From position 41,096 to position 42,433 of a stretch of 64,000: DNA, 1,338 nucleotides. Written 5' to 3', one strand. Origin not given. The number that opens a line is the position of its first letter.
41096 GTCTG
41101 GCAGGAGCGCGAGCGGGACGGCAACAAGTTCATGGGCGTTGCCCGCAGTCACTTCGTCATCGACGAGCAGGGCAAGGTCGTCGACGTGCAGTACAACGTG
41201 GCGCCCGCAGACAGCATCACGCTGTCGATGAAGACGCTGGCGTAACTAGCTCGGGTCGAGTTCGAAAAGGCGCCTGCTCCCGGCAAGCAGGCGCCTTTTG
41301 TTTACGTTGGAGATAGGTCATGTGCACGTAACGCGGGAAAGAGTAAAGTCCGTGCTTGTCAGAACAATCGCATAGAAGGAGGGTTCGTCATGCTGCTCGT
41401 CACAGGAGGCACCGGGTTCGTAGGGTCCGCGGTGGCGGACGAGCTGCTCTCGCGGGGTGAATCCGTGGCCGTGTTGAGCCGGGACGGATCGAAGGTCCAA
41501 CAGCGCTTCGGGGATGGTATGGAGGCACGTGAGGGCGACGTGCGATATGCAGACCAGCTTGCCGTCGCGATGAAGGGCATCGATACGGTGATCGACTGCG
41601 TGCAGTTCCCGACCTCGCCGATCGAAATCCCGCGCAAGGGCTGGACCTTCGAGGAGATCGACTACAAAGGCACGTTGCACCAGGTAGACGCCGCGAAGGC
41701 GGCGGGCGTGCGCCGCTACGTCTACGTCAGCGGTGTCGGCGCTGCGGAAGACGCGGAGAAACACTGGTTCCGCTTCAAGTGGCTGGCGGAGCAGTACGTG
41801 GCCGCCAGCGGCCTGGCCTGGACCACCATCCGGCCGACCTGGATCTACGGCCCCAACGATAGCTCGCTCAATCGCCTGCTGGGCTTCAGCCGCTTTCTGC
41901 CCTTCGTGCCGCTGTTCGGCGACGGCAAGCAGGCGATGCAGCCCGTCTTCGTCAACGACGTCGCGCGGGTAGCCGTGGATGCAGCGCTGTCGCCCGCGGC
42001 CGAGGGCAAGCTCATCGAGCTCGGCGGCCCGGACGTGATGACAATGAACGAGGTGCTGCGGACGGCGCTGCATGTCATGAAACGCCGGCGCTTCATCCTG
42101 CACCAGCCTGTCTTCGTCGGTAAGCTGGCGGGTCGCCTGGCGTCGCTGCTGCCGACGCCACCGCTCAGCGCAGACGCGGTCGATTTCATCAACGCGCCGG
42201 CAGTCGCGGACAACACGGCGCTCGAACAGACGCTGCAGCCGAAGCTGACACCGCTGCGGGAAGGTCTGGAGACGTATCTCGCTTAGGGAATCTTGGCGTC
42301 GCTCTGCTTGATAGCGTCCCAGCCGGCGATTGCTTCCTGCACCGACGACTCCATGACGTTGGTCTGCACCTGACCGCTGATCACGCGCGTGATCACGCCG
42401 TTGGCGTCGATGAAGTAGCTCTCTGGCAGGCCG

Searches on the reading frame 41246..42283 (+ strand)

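Call 39: search_protein_families(library=pfam, proteins=[window:41246-42283:+], max_evalue=0.00001)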
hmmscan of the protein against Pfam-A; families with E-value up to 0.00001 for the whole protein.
window:41246-42283:+ (346 aa): 5 families
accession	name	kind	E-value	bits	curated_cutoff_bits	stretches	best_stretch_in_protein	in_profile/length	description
PF13460.12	NAD_binding_10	-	1.7e-24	87.1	27.2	1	54-204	1-150/184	NAD(P)H-binding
PF01370.27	Epimerase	-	1.8e-22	80.4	20.9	1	51-252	2-230/240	NAD dependent epimerase/dehydratase family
PF01073.25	3Beta_HSD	-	5.2e-15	55.7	22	1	51-169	1-122/280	3-beta hydroxysteroid dehydrogenase/isomerase family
PF05368.20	NmrA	-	3.6e-13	50.2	27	1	50-272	5-228/298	NmrA-like family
PF07993.18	NAD_binding_4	-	1.4e-06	28.1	20.1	0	52-93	1-47/258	Male sterility protein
